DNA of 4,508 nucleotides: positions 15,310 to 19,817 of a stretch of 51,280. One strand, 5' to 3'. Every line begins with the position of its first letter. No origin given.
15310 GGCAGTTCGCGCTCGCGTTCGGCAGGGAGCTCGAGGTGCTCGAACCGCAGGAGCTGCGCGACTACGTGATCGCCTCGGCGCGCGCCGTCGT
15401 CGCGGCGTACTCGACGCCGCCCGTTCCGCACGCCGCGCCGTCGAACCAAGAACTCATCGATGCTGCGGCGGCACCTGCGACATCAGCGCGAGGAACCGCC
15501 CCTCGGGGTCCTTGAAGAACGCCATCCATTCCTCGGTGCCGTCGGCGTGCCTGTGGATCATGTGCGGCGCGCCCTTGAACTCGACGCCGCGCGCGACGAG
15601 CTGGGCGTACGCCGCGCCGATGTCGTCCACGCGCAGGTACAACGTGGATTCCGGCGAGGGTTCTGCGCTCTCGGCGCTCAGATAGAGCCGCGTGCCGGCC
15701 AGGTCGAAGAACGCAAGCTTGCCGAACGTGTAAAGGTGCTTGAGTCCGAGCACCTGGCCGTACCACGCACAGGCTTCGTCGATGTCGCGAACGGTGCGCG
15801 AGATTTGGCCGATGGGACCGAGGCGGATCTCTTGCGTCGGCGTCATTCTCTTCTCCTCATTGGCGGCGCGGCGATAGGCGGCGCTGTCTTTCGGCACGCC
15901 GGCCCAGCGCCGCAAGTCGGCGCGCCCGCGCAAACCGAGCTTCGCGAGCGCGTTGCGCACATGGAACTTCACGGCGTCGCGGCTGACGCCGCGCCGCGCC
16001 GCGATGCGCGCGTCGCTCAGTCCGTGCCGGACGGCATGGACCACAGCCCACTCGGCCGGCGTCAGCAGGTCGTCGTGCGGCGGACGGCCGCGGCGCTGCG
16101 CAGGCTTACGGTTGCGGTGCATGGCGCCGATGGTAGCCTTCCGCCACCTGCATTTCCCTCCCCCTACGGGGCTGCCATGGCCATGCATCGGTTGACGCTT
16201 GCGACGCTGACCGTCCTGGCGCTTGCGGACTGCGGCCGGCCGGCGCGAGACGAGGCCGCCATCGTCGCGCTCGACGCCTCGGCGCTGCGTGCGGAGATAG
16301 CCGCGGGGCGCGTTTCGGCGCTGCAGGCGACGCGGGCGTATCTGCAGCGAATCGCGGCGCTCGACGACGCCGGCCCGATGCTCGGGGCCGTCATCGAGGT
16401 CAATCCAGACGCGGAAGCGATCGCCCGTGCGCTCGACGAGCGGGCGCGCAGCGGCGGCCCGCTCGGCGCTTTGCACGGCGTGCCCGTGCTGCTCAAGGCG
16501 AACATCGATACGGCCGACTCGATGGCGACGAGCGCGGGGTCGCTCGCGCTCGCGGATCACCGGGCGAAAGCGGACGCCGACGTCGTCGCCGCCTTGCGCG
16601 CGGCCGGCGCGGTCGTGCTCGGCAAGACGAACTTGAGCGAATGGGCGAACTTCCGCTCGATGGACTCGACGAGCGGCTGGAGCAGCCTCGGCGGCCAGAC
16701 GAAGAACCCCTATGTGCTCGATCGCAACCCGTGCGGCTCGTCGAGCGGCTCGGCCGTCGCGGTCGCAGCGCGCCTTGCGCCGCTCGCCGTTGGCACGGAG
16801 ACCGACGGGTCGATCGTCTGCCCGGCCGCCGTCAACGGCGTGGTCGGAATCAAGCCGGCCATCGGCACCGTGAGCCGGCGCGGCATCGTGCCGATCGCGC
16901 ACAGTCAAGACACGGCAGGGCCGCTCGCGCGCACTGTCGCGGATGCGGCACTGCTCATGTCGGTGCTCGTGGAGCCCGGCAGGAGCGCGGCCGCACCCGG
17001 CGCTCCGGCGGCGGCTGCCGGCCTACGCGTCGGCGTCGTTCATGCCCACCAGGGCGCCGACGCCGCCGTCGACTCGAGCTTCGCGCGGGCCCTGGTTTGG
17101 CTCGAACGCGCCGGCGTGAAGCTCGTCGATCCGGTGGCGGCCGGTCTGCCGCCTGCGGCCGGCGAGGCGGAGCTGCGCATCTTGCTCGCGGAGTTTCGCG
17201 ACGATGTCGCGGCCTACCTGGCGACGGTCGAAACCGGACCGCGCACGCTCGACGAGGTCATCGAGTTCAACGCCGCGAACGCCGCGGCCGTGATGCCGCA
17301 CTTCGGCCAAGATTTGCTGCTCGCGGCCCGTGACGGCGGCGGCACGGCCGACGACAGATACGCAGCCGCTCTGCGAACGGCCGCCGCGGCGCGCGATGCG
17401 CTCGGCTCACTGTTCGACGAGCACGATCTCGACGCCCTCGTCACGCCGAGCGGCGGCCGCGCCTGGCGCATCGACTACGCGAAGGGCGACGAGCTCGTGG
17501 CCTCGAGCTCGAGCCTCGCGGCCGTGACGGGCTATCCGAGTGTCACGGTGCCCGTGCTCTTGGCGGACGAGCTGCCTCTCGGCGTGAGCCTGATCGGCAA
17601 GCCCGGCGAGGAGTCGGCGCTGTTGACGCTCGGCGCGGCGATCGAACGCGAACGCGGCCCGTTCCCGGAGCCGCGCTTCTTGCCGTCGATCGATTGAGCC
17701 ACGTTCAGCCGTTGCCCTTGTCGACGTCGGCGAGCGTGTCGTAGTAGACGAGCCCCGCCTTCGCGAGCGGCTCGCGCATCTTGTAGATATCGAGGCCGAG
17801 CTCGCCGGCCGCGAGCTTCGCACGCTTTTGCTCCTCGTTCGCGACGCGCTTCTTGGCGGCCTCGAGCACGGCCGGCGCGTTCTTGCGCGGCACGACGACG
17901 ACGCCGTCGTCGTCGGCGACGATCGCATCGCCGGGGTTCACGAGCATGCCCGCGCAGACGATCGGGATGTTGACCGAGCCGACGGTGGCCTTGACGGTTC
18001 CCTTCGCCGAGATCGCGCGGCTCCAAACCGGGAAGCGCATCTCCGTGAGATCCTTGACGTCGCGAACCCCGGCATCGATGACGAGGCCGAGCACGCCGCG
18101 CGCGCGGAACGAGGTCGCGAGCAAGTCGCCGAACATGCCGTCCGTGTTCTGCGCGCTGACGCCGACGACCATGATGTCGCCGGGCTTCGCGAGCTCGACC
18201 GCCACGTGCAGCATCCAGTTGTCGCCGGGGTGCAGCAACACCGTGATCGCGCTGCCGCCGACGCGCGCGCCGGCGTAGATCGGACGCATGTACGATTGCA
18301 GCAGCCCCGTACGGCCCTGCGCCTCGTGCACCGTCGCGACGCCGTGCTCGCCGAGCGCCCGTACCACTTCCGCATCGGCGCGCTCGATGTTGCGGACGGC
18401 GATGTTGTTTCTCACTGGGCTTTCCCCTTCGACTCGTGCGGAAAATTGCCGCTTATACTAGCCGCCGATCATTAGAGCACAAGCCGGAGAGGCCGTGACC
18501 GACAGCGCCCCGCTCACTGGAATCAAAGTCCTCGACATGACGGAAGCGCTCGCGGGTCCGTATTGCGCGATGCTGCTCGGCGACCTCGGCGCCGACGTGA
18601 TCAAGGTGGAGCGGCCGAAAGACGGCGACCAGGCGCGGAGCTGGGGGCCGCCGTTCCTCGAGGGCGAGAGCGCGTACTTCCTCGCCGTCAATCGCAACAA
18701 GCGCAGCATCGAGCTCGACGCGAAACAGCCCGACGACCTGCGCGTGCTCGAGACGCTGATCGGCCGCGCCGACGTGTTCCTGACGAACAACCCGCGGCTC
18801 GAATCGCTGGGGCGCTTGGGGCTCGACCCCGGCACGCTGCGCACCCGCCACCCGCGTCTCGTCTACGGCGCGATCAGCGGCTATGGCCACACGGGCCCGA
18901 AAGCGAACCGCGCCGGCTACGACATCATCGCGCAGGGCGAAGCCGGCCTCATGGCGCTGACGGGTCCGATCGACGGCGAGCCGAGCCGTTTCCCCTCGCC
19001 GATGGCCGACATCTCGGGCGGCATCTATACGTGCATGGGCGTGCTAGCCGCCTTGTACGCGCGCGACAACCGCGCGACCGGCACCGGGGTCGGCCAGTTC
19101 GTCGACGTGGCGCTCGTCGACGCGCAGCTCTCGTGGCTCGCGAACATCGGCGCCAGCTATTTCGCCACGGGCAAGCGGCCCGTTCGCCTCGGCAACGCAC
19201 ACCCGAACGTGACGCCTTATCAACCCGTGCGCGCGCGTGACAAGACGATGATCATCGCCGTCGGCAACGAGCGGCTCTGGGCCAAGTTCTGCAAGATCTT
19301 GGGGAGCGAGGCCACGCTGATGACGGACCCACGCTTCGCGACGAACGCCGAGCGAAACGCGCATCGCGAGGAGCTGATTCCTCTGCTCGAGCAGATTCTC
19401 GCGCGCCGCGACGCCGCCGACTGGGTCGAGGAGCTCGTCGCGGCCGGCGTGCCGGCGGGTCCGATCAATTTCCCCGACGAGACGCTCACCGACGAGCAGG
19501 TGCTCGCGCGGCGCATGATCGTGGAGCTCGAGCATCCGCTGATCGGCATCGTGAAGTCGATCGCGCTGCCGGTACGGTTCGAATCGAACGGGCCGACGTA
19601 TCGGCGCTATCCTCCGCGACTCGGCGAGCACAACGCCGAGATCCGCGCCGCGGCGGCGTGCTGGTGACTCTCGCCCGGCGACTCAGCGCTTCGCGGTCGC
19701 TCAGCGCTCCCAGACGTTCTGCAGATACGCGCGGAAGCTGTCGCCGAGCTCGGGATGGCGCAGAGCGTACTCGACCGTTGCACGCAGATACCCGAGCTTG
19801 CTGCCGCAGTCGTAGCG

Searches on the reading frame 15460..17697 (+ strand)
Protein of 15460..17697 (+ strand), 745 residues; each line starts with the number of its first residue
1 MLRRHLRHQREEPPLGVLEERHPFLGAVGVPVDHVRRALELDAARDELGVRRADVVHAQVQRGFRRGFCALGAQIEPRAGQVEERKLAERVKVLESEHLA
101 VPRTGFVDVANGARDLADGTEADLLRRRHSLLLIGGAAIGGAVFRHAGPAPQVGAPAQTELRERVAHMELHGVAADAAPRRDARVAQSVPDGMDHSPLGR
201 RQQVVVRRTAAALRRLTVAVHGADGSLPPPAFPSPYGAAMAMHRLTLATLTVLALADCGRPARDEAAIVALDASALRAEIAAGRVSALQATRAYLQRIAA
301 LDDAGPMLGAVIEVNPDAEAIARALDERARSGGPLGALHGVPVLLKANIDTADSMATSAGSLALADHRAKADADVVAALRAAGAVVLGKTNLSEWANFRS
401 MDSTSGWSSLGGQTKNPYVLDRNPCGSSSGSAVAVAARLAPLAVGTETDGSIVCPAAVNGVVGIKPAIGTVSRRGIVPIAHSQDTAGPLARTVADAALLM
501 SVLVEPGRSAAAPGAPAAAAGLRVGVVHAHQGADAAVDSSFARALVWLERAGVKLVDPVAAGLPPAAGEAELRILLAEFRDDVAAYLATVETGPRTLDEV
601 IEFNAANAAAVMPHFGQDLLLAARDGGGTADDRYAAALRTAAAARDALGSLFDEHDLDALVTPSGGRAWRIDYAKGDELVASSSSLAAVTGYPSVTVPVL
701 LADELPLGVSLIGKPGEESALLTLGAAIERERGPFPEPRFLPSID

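Call 50: search_protein_families(library=pfam, proteins=[window:15460-17697:+], max_evalue=0.00001)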
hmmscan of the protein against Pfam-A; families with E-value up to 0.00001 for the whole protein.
window:15460-17697:+ (745 aa): 1 family
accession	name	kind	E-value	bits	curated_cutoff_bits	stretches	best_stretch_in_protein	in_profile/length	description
PF01425.27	Amidase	-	1.4e-88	298.3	27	1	290-722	2-445/445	Amidase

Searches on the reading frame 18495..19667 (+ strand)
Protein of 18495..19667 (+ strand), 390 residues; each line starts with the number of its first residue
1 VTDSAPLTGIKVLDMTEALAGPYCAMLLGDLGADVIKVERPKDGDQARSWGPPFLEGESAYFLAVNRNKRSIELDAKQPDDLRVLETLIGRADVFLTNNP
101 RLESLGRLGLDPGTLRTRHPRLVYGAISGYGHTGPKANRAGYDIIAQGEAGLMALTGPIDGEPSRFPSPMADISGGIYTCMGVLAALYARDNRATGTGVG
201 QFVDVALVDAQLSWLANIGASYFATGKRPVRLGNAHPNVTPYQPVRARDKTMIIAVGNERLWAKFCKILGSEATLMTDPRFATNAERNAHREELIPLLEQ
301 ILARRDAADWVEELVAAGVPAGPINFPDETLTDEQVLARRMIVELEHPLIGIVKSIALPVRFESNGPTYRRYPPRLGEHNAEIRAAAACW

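Call 50: search_protein_families(library=pfam, proteins=[window:18495-19667:+], max_evalue=0.00001)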
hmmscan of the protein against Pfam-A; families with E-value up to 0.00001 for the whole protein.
window:18495-19667:+ (390 aa): 1 family
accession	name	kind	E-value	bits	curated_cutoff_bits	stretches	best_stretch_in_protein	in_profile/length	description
PF02515.22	CoA_transf_3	-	7.2e-121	404.2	23.3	1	7-380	1-366/366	CoA-transferase family III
